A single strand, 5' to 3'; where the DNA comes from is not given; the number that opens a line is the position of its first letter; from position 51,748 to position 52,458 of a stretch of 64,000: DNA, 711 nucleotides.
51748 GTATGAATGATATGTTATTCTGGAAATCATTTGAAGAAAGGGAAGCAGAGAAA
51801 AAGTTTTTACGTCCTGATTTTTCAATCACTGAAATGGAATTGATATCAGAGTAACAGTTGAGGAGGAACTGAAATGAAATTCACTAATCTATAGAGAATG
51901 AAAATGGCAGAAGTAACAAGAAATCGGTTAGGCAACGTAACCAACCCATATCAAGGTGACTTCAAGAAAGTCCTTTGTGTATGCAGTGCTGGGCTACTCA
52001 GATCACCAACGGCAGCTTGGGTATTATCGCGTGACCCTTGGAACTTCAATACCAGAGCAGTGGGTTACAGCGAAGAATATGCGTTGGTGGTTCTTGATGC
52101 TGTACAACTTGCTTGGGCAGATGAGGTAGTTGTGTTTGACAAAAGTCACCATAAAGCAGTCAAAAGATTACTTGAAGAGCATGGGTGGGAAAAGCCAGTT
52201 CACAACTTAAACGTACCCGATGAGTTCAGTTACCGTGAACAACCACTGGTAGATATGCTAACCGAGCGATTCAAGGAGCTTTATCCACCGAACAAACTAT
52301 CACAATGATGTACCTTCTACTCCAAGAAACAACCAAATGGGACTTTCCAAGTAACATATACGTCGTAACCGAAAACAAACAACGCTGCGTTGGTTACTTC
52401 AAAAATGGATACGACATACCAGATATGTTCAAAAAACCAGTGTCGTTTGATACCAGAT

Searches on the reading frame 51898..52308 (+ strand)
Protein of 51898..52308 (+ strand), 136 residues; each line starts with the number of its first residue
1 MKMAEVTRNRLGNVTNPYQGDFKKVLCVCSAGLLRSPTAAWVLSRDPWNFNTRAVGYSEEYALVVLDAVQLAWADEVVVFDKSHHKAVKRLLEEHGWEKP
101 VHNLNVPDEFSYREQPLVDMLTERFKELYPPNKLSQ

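Call 20: find_encoding_contigs(protein=window:51898-52308:+, flank=10000, max_places=10)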
Protein window:51898-52308:+ (136 aa): 23 contigs read that carry it; 10 places shown.
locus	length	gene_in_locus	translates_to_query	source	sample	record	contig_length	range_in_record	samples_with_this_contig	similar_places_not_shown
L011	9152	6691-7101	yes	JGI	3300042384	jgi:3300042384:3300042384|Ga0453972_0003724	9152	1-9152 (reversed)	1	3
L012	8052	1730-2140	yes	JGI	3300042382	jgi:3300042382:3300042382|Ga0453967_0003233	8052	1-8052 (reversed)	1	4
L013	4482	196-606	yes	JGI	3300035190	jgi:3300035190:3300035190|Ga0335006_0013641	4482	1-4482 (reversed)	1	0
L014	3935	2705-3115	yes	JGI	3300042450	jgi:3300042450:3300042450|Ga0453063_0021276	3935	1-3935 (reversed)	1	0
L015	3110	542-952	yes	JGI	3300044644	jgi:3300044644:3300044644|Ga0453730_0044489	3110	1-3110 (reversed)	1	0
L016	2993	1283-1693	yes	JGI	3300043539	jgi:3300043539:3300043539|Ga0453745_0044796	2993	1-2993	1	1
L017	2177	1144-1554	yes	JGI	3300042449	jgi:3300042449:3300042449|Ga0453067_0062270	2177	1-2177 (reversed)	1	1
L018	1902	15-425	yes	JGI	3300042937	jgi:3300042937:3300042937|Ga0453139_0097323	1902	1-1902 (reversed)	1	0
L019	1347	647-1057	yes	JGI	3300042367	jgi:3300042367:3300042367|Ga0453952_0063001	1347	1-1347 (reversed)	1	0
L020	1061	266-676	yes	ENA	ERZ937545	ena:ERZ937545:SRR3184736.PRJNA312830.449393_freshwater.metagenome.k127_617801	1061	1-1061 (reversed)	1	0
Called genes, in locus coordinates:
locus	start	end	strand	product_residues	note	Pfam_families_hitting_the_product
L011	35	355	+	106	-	-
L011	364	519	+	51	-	-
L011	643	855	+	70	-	-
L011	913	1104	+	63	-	-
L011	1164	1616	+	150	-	-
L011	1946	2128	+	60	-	-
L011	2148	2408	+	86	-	-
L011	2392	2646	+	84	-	-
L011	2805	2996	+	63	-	-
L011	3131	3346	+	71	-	-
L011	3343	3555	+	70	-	-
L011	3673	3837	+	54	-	PF23876:DUF7230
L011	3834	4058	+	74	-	PF20189:DUF6552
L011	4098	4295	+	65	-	-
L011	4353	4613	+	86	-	PF20661:SutA-RBD (weak)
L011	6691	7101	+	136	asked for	-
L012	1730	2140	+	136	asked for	-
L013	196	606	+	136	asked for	-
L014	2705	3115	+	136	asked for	-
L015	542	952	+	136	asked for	-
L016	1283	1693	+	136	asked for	-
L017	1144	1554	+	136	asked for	-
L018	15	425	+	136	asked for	-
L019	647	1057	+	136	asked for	-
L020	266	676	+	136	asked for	-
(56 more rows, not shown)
